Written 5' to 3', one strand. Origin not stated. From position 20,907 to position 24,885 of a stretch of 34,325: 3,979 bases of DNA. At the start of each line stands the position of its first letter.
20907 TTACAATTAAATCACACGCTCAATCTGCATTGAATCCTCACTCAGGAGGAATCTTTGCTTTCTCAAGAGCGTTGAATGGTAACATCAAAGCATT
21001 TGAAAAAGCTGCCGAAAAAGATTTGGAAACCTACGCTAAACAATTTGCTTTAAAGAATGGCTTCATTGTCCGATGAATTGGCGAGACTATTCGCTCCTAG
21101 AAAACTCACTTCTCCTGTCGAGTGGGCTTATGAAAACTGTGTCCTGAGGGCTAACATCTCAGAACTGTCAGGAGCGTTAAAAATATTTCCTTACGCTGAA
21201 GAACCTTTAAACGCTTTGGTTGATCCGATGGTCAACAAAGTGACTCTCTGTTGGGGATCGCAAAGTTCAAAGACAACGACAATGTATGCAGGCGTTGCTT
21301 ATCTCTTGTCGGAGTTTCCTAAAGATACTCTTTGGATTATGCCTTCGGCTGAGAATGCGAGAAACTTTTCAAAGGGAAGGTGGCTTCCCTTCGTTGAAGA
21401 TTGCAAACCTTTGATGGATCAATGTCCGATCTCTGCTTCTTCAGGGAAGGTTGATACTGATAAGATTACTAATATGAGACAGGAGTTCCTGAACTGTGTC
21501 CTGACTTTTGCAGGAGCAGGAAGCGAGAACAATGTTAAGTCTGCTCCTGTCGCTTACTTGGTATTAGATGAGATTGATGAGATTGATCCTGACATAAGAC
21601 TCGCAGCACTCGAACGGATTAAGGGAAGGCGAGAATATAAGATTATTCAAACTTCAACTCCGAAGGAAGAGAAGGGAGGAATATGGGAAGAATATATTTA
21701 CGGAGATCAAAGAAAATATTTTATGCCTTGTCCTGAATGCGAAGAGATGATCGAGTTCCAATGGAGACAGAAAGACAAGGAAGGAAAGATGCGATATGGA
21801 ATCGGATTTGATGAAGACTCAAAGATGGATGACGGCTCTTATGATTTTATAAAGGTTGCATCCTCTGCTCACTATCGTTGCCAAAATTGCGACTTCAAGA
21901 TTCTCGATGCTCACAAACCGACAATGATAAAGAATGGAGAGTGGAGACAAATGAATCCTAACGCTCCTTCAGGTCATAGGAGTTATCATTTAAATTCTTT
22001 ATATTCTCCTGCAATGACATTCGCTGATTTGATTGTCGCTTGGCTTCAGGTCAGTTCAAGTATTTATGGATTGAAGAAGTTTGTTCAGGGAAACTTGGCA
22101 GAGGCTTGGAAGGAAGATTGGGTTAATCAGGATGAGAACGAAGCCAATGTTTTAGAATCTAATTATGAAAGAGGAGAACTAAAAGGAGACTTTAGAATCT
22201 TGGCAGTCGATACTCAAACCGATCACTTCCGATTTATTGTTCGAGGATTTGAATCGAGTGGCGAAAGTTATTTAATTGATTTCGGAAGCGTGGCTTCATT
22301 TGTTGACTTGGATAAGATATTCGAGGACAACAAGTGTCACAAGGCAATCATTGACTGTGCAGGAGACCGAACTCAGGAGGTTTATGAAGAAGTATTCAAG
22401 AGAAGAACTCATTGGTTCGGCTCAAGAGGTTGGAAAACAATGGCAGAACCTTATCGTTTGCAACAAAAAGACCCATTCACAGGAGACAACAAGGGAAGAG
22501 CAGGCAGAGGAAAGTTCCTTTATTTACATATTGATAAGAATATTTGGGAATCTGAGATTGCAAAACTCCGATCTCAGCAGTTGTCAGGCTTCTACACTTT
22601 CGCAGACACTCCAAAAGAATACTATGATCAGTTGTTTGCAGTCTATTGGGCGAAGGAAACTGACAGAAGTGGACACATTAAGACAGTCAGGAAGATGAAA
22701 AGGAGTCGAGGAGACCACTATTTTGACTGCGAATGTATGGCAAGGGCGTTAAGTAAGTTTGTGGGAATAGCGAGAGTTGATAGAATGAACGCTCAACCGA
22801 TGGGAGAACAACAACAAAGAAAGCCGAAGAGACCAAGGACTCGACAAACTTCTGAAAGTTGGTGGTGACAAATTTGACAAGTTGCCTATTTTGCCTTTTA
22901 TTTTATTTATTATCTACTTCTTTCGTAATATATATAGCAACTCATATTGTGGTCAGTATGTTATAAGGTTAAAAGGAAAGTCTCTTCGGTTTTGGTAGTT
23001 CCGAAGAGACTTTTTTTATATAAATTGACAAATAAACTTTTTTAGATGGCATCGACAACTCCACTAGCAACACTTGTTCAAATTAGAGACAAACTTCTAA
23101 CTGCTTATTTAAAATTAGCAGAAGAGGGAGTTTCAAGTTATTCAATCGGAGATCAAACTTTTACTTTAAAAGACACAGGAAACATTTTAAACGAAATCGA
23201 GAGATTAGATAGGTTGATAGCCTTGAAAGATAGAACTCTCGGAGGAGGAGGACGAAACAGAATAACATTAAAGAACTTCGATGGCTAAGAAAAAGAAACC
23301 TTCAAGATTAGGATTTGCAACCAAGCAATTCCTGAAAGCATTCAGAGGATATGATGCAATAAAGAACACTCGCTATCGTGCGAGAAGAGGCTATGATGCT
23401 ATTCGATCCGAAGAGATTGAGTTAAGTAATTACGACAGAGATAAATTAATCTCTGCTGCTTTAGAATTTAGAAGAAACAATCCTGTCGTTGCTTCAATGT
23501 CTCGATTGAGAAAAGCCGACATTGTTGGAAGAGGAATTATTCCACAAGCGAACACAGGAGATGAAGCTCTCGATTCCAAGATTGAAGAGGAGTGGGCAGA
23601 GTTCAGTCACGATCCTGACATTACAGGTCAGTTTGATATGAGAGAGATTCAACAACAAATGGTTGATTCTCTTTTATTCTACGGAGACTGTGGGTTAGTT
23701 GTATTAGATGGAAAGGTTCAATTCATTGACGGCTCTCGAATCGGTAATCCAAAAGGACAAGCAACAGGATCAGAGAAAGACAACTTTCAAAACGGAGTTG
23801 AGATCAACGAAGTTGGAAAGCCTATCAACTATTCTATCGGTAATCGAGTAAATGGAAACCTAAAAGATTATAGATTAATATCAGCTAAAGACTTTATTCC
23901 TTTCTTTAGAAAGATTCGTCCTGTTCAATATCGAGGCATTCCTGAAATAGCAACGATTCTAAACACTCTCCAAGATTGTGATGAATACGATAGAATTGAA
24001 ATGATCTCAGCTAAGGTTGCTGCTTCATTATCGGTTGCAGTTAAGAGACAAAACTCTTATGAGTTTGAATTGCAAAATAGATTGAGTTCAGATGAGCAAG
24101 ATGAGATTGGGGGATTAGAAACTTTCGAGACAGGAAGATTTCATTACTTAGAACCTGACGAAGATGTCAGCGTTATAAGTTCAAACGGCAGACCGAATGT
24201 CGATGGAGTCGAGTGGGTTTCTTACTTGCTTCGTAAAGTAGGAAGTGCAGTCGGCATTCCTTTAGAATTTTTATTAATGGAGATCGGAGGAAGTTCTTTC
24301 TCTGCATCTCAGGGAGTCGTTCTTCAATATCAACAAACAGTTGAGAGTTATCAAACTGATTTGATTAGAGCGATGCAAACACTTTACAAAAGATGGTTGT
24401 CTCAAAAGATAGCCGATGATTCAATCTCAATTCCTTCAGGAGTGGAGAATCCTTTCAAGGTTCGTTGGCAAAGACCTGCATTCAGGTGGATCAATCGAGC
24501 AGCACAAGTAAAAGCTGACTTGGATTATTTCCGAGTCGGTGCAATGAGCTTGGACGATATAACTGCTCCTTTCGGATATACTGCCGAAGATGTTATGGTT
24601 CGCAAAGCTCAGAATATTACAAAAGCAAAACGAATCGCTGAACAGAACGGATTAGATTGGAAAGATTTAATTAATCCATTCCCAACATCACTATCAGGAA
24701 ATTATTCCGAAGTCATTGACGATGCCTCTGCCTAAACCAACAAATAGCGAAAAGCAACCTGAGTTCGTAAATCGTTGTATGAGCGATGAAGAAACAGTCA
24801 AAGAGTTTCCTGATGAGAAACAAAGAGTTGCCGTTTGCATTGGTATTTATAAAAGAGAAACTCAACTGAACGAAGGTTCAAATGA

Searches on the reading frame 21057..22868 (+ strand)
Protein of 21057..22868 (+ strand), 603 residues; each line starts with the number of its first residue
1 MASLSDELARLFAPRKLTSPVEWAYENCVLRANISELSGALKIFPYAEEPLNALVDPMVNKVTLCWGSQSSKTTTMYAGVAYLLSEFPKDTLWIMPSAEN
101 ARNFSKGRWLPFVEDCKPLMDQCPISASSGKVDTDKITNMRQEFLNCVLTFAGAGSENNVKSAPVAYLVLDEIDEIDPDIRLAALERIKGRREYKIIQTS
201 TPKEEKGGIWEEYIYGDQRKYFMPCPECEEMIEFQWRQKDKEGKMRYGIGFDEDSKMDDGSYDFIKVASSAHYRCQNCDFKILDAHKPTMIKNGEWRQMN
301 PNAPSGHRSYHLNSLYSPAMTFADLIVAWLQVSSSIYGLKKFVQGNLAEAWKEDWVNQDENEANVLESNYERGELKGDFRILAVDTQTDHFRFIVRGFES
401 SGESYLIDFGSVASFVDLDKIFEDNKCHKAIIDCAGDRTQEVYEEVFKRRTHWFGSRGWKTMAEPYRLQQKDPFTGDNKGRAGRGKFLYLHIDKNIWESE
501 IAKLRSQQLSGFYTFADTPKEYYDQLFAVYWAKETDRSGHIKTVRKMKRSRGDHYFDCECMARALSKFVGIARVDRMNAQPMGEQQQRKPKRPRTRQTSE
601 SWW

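Call 9: search_protein_families(library=phrogs, proteins=[window:21057-22868:+])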
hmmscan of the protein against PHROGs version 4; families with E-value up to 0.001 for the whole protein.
window:21057-22868:+ (603 aa): 8 families
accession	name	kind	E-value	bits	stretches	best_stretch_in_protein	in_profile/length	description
phrog_15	-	head and packaging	5e-91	307.7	1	4-593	341-948/1330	terminase large subunit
phrog_675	-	head and packaging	6.9e-29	101.6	1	19-431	23-418/576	terminase large subunit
phrog_21311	-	head and packaging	4.2e-16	60.5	1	96-301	2-194/218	terminase large subunit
phrog_15657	-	unknown function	1.5e-09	38.8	1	303-411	23-133/230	-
phrog_12876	-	head and packaging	5.5e-07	30.4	1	132-286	27-179/235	terminase large subunit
phrog_4145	-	head and packaging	6.6e-07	29.8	1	6-183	17-190/209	terminase large subunit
phrog_3925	-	head and packaging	1e-05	26.3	1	11-111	34-133/150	terminase large subunit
phrog_16406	-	unknown function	0.00015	21.6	1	304-408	102-208/601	-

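Call 11: search_dna_similar(query=window:21057-22868:+, collection=phages, mode=protein, max_rows=25)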
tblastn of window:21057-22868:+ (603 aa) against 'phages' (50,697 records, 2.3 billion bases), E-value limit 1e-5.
Records with a match: 500; places in all: 501; records where one place covers at least 80% of the query: 71.
Best place of each record, by identity: <60% 500.
By first word of the organism name: Escherichia 100; Flavobacterium 79; Vibrio 72; Pseudomonas 28; Bacteriophage 23; Ralstonia 23; Bacillus 18; Wolbachia 11; Xanthomonas 11; Rhodobacter 11; and 45 more.
By host as written in the record: - 93; Flavobacterium columnare 62; Escherichia coli 33; Ralstonia solanacearum 21; Rhodobacter capsulatus YW1 11; Escherichia coli ECOR13 10; Faecalibacterium prausnitzii 8; Xanthomonas campestris pv. campestris GBBC 1419 8; and 152 more.
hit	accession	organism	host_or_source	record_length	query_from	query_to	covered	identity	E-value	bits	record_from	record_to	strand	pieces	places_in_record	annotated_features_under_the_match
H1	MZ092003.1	Paenibacillus phage Pd_22F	Paenibacillus dendritiformis PB22F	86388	9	581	95%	26.2%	2e-43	173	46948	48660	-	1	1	terminase large subunit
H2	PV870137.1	Bordetella phage vB_BbrM_PBb002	Bordetella bronchiseptica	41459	9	573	94%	26.4%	5e-23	110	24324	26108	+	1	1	terminase large subunit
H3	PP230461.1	Bordetella phage PY223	Bordetella bronchiseptica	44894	9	573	94%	26.4%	5e-23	110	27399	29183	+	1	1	terminase large subunit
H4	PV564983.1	Bordetella phage PBb001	Bordetella bronchiseptica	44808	9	573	94%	26.4%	7e-23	110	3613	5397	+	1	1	terminase large subunit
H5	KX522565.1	Wolbachia phage WO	wVitA Wolbachia of Nasonia vitripennis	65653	22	573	92%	26.9%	2e-30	133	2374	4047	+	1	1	terminase large subunit family protein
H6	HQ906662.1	Wolbachia endosymbiont wVitA of Nasonia vitripennis phage ...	Wolbachia endosymbiont wVitA of Nasonia ...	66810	22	573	92%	26.9%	2e-30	133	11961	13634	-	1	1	phage terminase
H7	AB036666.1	Wolbachia phage WO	-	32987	22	573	92%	26.8%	2e-30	133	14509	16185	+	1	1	gp15: similar to terminase large subunit of phage lambda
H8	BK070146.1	Bacteriophage sp.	Helicobacter sp. MIT 05-5293 genome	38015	8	575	94%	25.9%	1e-32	140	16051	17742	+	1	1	phage terminase large subunit family protein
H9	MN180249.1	Wolbachia phage WO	Wolbachia sp. wRi_AMD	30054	12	573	93%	26.2%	1e-30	134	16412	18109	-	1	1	terminase large subunit | hypothetical protein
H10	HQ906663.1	Wolbachia endosymbiont wVitA of Nasonia vitripennis phage ...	Wolbachia endosymbiont wVitA of Nasonia ...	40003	22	573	92%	26.6%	3e-29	130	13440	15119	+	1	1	record has no annotation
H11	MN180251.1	Wolbachia phage WO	Wolbachia sp. wMel_KL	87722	12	573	93%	26.1%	2e-28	127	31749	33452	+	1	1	terminase large subunit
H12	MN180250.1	Wolbachia phage WO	Wolbachia sp. wMel_KL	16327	12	573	93%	25.9%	2e-29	130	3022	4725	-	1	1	terminase large subunit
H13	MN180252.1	Wolbachia phage WO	Wolbachia sp. wMel_AMD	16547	12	573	93%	25.9%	2e-29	130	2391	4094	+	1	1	terminase large subunit | hypothetical protein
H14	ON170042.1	Ralstonia phage YO013_3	Ralstonia solanacearum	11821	12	575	94%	25.6%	2e-26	120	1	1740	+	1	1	record has no annotation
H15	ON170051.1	Ralstonia phage YO017_3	Ralstonia solanacearum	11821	12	575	94%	25.6%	2e-26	120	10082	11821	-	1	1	record has no annotation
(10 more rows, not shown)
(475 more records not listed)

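Call 12: find_related_loci(query=window:21057-22868:+, collection=viral_contigs, flank=10000)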
Query window:21057-22868:+ (603 aa) in viral_contigs; peptide patterns used: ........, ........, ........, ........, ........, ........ (x = any residue, [..] = any of these).
21 stretches matched a pattern; 19 encode a relative of the query (tblastn E <= 1e-3); 19 distinct loci.
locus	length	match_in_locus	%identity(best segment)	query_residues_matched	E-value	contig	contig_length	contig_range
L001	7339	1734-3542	99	1-603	0e+0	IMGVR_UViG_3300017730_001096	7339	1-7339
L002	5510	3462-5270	98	1-603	0e+0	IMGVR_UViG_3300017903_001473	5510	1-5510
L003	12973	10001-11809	95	1-603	0e+0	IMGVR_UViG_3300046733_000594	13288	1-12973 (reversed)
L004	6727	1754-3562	94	1-603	0e+0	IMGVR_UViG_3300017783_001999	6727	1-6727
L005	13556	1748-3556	94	1-603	0e+0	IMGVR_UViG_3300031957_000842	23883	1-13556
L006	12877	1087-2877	87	4-603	0e+0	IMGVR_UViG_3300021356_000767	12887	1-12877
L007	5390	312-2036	87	2-576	0e+0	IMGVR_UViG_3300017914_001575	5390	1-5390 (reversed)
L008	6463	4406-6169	73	4-594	0e+0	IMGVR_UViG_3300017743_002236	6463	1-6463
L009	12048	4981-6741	73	4-593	0e+0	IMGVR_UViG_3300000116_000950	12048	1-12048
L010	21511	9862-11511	26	12-561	2e-49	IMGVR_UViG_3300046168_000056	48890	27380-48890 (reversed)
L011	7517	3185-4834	26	12-561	1e-49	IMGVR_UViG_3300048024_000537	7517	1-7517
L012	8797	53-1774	26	2-574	2e-49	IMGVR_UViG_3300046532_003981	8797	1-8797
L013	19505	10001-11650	24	12-561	1e-46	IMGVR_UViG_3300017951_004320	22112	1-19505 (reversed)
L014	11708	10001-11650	24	12-561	1e-46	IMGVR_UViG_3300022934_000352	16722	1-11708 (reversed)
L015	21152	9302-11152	25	3-570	7e-44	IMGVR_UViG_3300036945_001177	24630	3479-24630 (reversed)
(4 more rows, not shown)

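Call 25: find_encoding_contigs(protein=window:21057-22868:+, flank=10000, max_places=6)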
Protein window:21057-22868:+ (603 aa): no gene with exactly this product is on record in the collection.

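Call 33: find_related_loci(query=A1, collection=genome_contigs, flank=10000)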
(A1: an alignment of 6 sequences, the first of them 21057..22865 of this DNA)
Query A1 (603 aa) in genome_contigs; peptide patterns used: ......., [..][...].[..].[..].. (x = any residue, [..] = any of these).
293 stretches matched a pattern; 1 encode a relative of the query (tblastn E <= 1e-3); 1 distinct loci.
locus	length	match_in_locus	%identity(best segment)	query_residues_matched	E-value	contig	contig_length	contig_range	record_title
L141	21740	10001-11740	22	6-598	4e-19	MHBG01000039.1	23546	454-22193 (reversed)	MAG: Lentisphaerae bacterium GWF2_45_14 gwf2_scaffold_2663, whole genome shotgun sequence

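Call 36: find_related_loci(query=A1, collection=metagenome_contigs, flank=10000)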
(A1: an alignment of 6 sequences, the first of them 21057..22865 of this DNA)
Query A1 (603 aa) in metagenome_contigs; peptide patterns used: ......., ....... (x = any residue, [..] = any of these).
600 stretches matched a pattern (row limit reached: there are more); 6 encode a relative of the query (tblastn E <= 1e-3); 6 distinct loci.
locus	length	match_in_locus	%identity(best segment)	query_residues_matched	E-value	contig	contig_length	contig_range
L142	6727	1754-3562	94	1-603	0e+0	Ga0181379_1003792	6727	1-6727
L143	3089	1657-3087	96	1-477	0e+0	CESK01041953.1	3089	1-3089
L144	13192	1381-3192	72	1-601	0e+0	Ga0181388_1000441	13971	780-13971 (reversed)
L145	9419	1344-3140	70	4-603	0e+0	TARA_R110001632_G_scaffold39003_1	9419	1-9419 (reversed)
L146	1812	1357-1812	80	1-152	5e-86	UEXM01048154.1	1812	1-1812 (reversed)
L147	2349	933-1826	26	11-326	5e-28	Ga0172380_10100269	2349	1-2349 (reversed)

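Call 62: find_related_loci(query=L144:1357-3201:+, collection=viral_contigs, flank=10000)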
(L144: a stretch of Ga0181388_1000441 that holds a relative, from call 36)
Query L144:1357-3201:+ (615 aa) in viral_contigs; peptide patterns used: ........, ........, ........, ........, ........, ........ (x = any residue, [..] = any of these).
38 stretches matched a pattern; 38 encode a relative of the query (tblastn E <= 1e-3); 37 distinct loci.
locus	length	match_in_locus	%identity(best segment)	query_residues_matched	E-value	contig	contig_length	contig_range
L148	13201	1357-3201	100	1-615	0e+0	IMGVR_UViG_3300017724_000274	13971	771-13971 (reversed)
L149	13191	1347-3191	100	1-615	0e+0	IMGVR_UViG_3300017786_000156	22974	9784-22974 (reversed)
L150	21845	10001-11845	97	1-615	0e+0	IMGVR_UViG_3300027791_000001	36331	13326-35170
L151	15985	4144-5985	92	3-615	0e+0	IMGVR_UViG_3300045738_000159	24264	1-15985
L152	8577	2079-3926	91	1-615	0e+0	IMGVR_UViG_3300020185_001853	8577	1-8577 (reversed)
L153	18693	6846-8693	91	1-615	0e+0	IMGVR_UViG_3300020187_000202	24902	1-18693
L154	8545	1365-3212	91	1-615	0e+0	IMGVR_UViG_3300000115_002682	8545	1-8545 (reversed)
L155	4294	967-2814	91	1-615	0e+0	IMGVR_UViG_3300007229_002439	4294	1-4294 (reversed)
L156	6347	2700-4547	91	1-615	0e+0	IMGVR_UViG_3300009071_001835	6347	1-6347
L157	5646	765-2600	86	2-615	0e+0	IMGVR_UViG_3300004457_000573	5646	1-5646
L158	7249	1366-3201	86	2-615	0e+0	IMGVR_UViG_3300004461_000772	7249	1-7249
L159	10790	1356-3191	86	3-615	0e+0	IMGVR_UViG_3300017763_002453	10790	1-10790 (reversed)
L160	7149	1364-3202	84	2-615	0e+0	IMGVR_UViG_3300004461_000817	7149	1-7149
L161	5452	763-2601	84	2-615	0e+0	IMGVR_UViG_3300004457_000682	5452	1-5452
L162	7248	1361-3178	85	9-615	0e+0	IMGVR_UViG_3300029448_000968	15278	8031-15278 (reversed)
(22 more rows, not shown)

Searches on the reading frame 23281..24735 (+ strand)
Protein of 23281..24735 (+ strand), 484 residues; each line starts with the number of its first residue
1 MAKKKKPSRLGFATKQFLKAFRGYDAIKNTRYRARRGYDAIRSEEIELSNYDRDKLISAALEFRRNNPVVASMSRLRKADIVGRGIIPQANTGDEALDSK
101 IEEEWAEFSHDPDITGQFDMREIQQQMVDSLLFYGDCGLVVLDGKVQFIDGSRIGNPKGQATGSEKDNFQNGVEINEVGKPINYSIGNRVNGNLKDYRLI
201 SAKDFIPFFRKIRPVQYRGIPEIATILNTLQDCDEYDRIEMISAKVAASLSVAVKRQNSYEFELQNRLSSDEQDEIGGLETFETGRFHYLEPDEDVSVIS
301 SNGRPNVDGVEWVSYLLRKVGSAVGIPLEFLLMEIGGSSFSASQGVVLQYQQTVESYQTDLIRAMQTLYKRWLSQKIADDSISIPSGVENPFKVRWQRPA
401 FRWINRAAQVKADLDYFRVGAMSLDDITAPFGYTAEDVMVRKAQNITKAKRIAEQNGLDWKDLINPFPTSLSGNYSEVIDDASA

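Call 9: search_protein_families(library=phrogs, proteins=[window:23281-24735:+])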
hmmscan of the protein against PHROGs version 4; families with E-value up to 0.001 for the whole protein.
window:23281-24735:+ (484 aa): 3 families
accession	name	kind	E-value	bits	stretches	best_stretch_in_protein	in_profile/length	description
phrog_21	-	head and packaging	1.3e-54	186.5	1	18-451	36-499/1362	portal protein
phrog_537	-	head and packaging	1.5e-11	44.9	1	280-450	26-200/233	portal protein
phrog_12037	-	unknown function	0.00018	22.2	1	22-136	27-145/212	-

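Call 34: search_dna_similar(query=window:23281-24735:+, collection=phages, mode=protein, max_rows=15)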
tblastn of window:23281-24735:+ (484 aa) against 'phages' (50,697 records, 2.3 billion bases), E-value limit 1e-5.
Records with a match: 160; places in all: 160; records where one place covers at least 80% of the query: 92.
Best place of each record, by identity: <60% 160.
By first word of the organism name: Escherichia 31; Ralstonia 18; Wolbachia 11; Enterobacteria 10; Xanthomonas 10; Vibrio 8; Synechococcus 7; Stx2a-converting 7; Pseudomonas 7; Bacteriophage 5; and 27 more.
By host as written in the record: Escherichia coli 22; - 19; Ralstonia solanacearum 17; Xanthomonas campestris pv. campestris GBBC 1419 8; Faecalibacterium prausnitzii 4; Vibrio parahaemolyticus 4; Wolbachia endosymbiont wVitA of Nasonia vitripennis 3; Yersinia pestis EV76-CN 3; and 60 more.
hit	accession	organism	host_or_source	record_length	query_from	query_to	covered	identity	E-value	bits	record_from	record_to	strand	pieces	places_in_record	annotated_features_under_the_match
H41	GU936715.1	Synechococcus phage S-CBS3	Synechococcus sp. CB0202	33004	1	455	94%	24.3%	1e-26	120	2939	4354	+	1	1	lambda-like phage portal protein | putative phage-related protein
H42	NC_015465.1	Synechococcus phage S-CBS3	Synechococcus sp. CB0202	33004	1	455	94%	24.3%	1e-26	120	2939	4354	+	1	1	portal protein | head-tail joining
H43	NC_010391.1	Salmonella phage Fels-1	Salmonella typhimurium LT2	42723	30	442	85%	25.4%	2e-16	89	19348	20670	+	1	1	putative bacteriophage portal protein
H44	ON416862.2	Escherichia phage ASU11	Escherichia coli O80:H2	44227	23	453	89%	24.3%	2e-9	66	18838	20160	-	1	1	portal protein B | major capsid protein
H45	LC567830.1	Stx2d-converting phage Stx2_112808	-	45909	23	453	89%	24.3%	2e-9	66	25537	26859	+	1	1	phage portal protein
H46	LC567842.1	Stx2a-converting phage Stx2_12E129_yecE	-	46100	23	453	89%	24.3%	2e-9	66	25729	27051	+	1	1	phage portal protein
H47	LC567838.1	Stx2a-converting phage Stx2_95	-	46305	23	453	89%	24.3%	2e-9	66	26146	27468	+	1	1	phage portal protein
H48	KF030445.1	Escherichia phage 1720a-02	Escherichia coli strain O174:H21 ...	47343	23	453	89%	24.3%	2e-9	66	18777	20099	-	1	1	portal protein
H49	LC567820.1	Stx2a-converting phage Stx2_14744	-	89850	23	453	89%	24.3%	2e-9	66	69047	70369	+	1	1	phage portal protein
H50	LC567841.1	Stx2a-converting phage Stx2_12E129_PPompW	-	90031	23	453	89%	24.3%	2e-9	66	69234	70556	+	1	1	phage portal protein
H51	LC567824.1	Stx2a-converting phage Stx2_499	-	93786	23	453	89%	24.3%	2e-9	66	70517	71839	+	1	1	phage portal protein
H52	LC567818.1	Stx2a-converting phage Stx2_14040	-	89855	23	453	89%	24.3%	2e-9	66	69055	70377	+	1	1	phage portal protein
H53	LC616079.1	Stx2a-converting phage Stx2_KH16-043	-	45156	23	453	89%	24.3%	3e-9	66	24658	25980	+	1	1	none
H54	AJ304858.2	Enterobacteria phage CP-1639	Escherichia coli 1639/77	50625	23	453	89%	24.3%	3e-9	66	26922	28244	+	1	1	putative head-tail preconnector protein | putative protease/scaffold protein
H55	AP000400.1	Enterobacteria phage VT1-Sakai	-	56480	23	453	89%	24.3%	3e-9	66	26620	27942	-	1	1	H0023: portal protein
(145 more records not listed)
